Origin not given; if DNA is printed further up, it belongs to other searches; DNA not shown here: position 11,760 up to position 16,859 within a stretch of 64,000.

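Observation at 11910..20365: AddAB/AdnAB-like two-gene helicase-nuclease module in an archaeal genome, with Cys clusters in both nuclease domains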

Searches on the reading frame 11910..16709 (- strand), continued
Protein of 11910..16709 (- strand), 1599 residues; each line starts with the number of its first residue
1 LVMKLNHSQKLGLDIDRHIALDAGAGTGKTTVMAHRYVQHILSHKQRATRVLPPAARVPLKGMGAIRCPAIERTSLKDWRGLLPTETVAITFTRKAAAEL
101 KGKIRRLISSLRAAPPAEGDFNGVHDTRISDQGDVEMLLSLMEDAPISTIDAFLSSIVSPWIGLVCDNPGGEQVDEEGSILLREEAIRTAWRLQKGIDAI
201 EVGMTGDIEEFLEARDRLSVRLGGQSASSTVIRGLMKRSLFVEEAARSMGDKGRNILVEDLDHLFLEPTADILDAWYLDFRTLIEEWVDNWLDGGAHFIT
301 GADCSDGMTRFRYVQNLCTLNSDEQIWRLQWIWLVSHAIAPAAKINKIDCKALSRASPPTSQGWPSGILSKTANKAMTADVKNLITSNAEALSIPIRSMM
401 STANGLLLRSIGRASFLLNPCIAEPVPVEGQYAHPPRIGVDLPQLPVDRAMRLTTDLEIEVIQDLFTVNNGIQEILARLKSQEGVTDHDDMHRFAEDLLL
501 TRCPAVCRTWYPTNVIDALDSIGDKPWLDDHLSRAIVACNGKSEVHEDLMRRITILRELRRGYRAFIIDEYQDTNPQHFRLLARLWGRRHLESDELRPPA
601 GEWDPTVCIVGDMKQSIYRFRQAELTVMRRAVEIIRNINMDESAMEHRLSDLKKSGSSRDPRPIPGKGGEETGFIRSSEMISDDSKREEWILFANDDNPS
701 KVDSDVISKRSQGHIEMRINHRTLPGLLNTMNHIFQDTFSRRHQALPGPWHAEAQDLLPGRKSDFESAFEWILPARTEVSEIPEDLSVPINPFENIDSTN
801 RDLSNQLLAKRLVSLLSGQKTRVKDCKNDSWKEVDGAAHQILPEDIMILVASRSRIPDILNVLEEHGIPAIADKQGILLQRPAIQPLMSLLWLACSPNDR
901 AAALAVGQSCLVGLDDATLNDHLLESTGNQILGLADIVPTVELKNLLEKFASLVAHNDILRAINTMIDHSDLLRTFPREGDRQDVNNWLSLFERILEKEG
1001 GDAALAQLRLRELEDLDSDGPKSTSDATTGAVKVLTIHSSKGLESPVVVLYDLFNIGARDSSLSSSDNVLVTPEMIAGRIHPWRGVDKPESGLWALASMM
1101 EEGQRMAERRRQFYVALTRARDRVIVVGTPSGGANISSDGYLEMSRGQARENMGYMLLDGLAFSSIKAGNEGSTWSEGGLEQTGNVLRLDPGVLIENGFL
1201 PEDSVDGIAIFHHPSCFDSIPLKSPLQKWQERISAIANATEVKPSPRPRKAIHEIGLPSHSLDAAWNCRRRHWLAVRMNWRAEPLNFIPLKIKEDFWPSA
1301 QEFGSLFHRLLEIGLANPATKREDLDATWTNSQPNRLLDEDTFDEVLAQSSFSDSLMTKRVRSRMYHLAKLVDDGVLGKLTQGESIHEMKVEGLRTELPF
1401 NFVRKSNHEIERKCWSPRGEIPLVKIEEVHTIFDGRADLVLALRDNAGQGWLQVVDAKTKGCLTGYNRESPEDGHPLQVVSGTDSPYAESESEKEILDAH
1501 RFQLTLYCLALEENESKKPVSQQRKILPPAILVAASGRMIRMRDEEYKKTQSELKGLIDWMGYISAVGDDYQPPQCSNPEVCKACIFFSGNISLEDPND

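Call 14: search_solved_structures(query=window:11910-16709:-, max_evalue=0.001)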
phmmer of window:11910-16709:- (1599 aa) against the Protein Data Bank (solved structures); distinct sequences matched with E-value up to 0.001: 12.
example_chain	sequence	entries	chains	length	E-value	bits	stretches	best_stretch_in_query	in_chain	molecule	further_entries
3u44_A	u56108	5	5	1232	4.2e-12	47.5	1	839-1129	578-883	ATP-dependent helicase/nuclease subunit A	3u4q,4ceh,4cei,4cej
8b1t_B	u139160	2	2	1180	3.7e-09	37.7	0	558-641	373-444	RecBCD enzyme subunit RecB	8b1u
1w36_B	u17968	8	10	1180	3.7e-09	37.7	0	558-641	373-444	EXODEOXYRIBONUCLEASE V BETA CHAIN | RecBCD enzyme subunit RecB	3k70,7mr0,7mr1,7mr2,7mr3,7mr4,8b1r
6sjb_B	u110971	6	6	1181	3.7e-09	37.7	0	558-641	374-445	RecBCD enzyme subunit RecB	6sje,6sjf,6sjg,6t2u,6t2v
5mbv_B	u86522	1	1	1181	3.7e-09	37.7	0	558-641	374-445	RecBCD enzyme subunit RecB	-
5ld2_B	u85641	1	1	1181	3.7e-09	37.7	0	558-641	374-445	RecBCD enzyme subunit RecB,RecBCD enzyme subunit RecB,RecBCD enzyme subunit RecB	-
9dci_A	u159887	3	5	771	1.8e-07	32.2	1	555-625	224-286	ATP-dependent DNA helicase UvrD1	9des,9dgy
3lfu_A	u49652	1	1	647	4.5e-05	24.2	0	37-123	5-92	DNA helicase II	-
2is1_A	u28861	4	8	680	5.8e-05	23.8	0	37-123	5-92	DNA helicase II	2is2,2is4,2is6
4c2u_A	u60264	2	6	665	0.00026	21.6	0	46-108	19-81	DNA HELICASE II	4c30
4c2t_A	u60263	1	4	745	0.00045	20.9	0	46-108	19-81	DNA HELICASE II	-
1pjr_A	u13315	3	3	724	0.00046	20.8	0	946-1053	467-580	PCRA | ATP-DEPENDENT HELICASE PCRA | HELICASE PCRA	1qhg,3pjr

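Call 51: search_protein_families(library=padloc, proteins=[window:11910-16709:-], max_evalue=0.01)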
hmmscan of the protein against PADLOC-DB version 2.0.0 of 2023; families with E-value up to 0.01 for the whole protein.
window:11910-16709:- (1599 aa): 36 families (the best 25 are shown)
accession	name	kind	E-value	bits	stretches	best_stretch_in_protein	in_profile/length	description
PDLC00114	GajB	-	1.5e-20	71.3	2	844-1050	352-566/635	UrvD helicase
PDLC00122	GajB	-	2.3e-18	64.4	1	544-632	143-218/502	UrvD helicase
PDLC00117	GajB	-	1.9e-17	61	2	838-1052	345-535/604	UrvD helicase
PDLC03802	RTasHel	-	9.2e-16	55.8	3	555-623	185-238/675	DRT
PDLC00132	GajB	-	6e-15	52.9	1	549-629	201-267/625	UrvD helicase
PDLC00123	GajB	-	3.6e-14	50.3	1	557-627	171-226/540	UrvD helicase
PDLC00103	GajB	-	4.2e-13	47.1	1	838-1053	341-542/612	UrvD helicase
PDLC00119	GajB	-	5.7e-11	40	1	551-626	207-267/565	UrvD helicase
PDLC00107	GajB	-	2.3e-10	37.7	2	552-633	204-271/587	UrvD helicase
PDLC00104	GajB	-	1.1e-08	32.3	0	1027-1127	499-562/574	UrvD helicase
PDLC00129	GajB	-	3.9e-08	30.3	1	554-632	218-281/594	UrvD helicase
PDLC00112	GajB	-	1.1e-07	28.9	0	548-626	197-260/581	UrvD helicase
PDLC00136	GajB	-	1.5e-07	28.7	1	551-629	195-258/570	UrvD helicase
PDLC00127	GajB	-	3.1e-07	27.3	1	554-619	193-246/594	UrvD helicase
PDLC04173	GajB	-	4.3e-07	27.3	1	549-630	109-174/471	-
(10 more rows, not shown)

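Call 84: search_solved_structures(query=A2, max_evalue=0.00001, show_alignments=1)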
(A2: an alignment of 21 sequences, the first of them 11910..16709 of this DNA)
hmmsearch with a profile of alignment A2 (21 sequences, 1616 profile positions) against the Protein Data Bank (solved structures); distinct sequences matched with E-value up to 0.00001: 19.
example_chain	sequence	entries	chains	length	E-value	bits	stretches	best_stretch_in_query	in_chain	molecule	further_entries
3u44_A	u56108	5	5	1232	8e-32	112.8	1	716-1137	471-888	ATP-dependent helicase/nuclease subunit A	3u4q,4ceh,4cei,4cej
1w36_B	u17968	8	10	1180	3.5e-16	60.9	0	560-633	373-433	EXODEOXYRIBONUCLEASE V BETA CHAIN | RecBCD enzyme subunit RecB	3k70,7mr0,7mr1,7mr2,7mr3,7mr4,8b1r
8b1t_B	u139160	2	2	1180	3.5e-16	60.9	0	560-633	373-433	RecBCD enzyme subunit RecB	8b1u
5mbv_B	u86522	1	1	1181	3.5e-16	60.9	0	560-633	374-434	RecBCD enzyme subunit RecB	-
6sjb_B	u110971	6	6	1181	3.5e-16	60.9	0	560-633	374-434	RecBCD enzyme subunit RecB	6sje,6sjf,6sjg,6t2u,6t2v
5ld2_B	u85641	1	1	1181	3.5e-16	60.9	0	560-633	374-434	RecBCD enzyme subunit RecB,RecBCD enzyme subunit RecB,RecBCD enzyme subunit RecB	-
9dci_A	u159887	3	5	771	5.5e-16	60.3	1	556-628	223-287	ATP-dependent DNA helicase UvrD1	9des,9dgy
7sjr_B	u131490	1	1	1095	1.1e-15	59.3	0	988-1054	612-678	DNA helicase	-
4c2t_A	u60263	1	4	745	1.2e-15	59.2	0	887-1056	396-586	DNA HELICASE II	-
6ppu_B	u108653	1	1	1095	1.3e-15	59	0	988-1054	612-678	UvrD/REP helicase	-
6ppr_B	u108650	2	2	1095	1.3e-15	59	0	988-1054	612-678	UvrD/REP helicase | DNA 3'-5' helicase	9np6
6ppj_B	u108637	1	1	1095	1.3e-15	59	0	988-1054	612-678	UvrD/REP helicase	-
4c2u_A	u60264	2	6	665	3.1e-15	57.8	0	887-1056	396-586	DNA HELICASE II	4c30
1pjr_A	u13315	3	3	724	5.4e-15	57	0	883-1056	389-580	PCRA | ATP-DEPENDENT HELICASE PCRA | HELICASE PCRA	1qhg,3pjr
3lfu_A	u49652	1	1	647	5.8e-13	50.3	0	882-1066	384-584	DNA helicase II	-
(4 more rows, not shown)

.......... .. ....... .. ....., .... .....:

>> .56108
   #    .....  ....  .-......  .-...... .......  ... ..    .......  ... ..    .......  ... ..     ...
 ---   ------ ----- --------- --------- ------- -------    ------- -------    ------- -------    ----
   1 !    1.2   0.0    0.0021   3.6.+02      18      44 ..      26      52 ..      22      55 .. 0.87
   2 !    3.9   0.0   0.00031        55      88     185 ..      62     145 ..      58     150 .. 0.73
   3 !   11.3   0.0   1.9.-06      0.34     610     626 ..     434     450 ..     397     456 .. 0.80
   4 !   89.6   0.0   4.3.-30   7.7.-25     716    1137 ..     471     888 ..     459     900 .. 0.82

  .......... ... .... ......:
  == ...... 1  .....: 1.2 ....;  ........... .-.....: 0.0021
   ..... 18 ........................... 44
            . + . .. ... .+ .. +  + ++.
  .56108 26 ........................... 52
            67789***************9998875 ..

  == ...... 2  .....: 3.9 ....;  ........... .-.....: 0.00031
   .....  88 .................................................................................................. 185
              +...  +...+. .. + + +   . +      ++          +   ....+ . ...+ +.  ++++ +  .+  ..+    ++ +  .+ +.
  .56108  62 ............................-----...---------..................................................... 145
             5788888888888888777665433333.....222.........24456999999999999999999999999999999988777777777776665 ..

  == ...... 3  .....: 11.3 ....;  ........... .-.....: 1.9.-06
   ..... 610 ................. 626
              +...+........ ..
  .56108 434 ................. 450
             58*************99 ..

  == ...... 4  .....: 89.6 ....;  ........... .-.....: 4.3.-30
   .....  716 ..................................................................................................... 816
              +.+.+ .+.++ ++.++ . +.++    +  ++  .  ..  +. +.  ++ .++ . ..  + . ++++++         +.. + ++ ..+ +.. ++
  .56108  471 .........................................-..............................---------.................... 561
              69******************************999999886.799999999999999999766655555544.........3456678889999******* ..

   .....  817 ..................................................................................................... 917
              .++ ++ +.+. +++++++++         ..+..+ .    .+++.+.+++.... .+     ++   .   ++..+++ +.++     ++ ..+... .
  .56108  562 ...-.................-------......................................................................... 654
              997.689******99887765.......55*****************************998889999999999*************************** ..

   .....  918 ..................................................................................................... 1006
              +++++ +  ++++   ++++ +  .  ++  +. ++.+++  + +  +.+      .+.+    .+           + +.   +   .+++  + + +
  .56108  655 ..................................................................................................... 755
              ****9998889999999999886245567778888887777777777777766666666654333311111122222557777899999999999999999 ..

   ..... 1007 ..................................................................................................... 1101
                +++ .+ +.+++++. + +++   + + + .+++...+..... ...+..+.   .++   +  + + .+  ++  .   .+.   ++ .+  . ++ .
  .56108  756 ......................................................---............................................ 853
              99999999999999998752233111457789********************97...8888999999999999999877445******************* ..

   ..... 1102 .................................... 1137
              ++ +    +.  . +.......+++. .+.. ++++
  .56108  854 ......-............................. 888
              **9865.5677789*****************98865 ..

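Call 103: search_dna_similar(query=window:11910-16709:-, collection=plasmids, mode=protein, max_evalue=0.00001, max_rows=15)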
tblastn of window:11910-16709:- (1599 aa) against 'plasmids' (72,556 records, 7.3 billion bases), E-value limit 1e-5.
Records with a match: 26; places in all: 26; records where one place covers at least 80% of the query: 0.
Best place of each record, by identity: <60% 26.
By first word of the organism name: Halobacterium 5; Natrinema 2; Halorussus 2; Picosynechococcus 2; Salinibaculum 1; Halapricum 1; Haloterrigena 1; [Synechococcus] 1; Halobaculum 1; Kovacikia 1; and 9 more.
By predicted mobility (MOB-suite, as given by PLSDB): non-mobilizable 20; mobilizable 4; conjugative 2.
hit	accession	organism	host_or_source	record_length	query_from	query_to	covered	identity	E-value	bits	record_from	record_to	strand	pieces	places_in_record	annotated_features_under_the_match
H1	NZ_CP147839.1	Salinibaculum sp. SYNS191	cell cuture,sediment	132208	555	1170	39%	24.7%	1e-14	88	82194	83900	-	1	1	UvrD-helicase domain-containing protein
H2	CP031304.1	Natrinema thermotolerans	Cell culture,Korean salt-fermented food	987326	555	1176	39%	24.2%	9e-13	82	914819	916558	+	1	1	helicase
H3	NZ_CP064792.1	Halapricum desulfuricans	Elton hypersaline lake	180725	549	1129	36%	25.9%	4e-16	93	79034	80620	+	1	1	UvrD-helicase domain-containing protein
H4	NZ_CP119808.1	Halorussus lipolyticus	cell culture,coastal saline-alkali land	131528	555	1170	39%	23.9%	4e-13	83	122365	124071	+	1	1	UvrD-helicase domain-containing protein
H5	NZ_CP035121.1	Halorussus pelagicus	pure culture,salted brown alga Laminaria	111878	555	1170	39%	23.4%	3e-12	80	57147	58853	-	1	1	UvrD-helicase domain-containing protein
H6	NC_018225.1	Natrinema sp. J7-2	-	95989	555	1129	36%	24.8%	1e-14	88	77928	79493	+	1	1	UvrD-helicase domain-containing protein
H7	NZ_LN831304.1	Halobacterium hubeiense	-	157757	555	1144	37%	24.0%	8e-14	85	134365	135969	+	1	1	UvrD-helicase domain-containing protein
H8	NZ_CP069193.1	Haloterrigena salifodinae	Salt Microbe,Salt Mine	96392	715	1170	29%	25.8%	5e-10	73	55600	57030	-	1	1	UvrD-helicase domain-containing protein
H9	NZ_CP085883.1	Halobacterium salinarum NRC-34001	Genome,Canadian salted buffalo hide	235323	715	1191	30%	24.5%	4e-8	66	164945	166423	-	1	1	UvrD-helicase domain-containing protein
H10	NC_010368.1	Halobacterium salinarum NRC-34001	-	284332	715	1191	30%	24.5%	4e-8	66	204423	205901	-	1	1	UvrD-helicase domain-containing protein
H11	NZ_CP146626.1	Halobacterium salinarum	-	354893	715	1191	30%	24.5%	4e-8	66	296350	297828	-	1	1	UvrD-helicase domain-containing protein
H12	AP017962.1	[Synechococcus] sp. NIES-970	-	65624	679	1134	29%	25.0%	2e-8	67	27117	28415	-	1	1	addA: ATP-dependent nuclease subunit A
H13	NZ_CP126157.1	Halobaculum litoreum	cell culture,sediment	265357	717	1141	27%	26.0%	7e-12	79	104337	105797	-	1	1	UvrD-helicase domain-containing protein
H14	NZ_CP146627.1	Halobacterium salinarum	-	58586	716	1135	26%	25.4%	7e-9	69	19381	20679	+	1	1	UvrD-helicase domain-containing protein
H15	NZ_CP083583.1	Kovacikia minuta CCNUW1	cell culture,fresh water lake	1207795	716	1136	26%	24.5%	6e-10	72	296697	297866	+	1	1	record has no annotation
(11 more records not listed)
